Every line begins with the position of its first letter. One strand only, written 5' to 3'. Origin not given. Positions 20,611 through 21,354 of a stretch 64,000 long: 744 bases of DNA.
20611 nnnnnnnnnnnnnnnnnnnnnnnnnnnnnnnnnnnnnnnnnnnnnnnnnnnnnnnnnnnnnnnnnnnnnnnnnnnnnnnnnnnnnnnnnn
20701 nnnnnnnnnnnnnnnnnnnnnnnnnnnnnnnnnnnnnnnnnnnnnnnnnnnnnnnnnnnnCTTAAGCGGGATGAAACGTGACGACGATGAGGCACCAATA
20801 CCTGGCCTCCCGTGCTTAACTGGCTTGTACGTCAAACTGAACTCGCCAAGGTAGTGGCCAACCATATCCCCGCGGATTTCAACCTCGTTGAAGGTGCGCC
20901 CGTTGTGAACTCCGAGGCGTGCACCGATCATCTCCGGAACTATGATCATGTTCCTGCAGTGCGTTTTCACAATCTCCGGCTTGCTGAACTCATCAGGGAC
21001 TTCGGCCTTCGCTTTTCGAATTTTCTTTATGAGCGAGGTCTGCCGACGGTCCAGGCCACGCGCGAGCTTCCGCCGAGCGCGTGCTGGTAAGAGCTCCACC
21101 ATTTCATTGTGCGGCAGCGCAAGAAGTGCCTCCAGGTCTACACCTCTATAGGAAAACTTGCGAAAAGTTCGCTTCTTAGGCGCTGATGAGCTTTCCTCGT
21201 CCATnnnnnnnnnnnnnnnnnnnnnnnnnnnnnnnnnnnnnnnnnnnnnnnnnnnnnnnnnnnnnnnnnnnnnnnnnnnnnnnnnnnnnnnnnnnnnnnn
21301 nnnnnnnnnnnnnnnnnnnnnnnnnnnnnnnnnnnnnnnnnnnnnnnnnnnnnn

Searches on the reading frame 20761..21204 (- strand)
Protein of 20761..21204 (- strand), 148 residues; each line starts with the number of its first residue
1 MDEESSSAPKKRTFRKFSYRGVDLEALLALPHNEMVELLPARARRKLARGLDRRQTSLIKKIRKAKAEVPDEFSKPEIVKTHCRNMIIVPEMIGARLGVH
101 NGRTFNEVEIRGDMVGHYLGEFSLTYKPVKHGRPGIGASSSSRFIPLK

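Call 22: list_cluster_members(proteins=[window:20761-21204:-, window:32337-34691:-])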
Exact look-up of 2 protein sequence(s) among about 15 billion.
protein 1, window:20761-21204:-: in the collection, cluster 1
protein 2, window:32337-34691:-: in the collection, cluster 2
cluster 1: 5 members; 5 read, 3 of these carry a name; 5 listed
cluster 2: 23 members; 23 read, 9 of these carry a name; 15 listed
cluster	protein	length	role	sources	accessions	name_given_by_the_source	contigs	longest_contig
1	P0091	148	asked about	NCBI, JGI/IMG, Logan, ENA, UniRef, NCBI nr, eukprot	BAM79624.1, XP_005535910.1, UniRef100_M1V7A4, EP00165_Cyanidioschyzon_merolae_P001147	40S ribosomal protein S15 [Cyanidioschyzon merolae strain 10D] | small subunit ribosomal protein S15e | 40S ribosomal protein S15 n=1 Tax=Cyanidioschyzon merolae (strain NIES-3377 / 10D) ...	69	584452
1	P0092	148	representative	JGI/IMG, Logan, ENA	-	-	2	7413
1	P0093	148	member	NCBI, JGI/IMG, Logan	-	small subunit ribosomal protein S15e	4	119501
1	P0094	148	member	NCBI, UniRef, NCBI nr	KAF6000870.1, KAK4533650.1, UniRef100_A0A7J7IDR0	hypothetical protein CCYA_CCYA18G4532 [Cyanidiococcus yangmingshanensis] | Ribosomal protein S15 n=1 Tax=Cyanidiococcus yangmingshanensis TaxID=2690220 ... | ribosomal protein S15 [Cyanidiococcus yangmingshanensis]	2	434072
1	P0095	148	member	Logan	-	-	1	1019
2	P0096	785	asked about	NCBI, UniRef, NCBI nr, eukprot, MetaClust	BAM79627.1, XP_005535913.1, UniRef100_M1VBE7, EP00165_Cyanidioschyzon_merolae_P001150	protein phosphatase 2C, with protein kinase domain [Cyanidioschyzon merolae strain 10D] | Protein phosphatase 2C, with protein kinase domain n=1 Tax=Cyanidioschyzon merolae ... | XP_005535913.1 protein phosphatase 2C, with protein kinase domain [Cyanidioschyzon ...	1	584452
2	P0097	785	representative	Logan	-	-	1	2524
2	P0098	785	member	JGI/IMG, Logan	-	serine/threonine protein phosphatase PrpC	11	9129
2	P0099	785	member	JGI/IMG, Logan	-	serine/threonine protein phosphatase PrpC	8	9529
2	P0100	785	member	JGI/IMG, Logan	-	serine/threonine protein phosphatase PrpC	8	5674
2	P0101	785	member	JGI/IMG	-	serine/threonine protein phosphatase PrpC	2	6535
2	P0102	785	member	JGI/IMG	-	serine/threonine protein phosphatase PrpC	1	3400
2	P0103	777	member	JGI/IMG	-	serine/threonine protein phosphatase PrpC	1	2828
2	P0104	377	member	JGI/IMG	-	hypothetical protein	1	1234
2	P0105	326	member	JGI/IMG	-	serine/threonine protein kinase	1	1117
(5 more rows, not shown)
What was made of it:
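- Organism: exact protein matches to C. merolae 10D RPS15 and kinase-PP2C (call 22).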
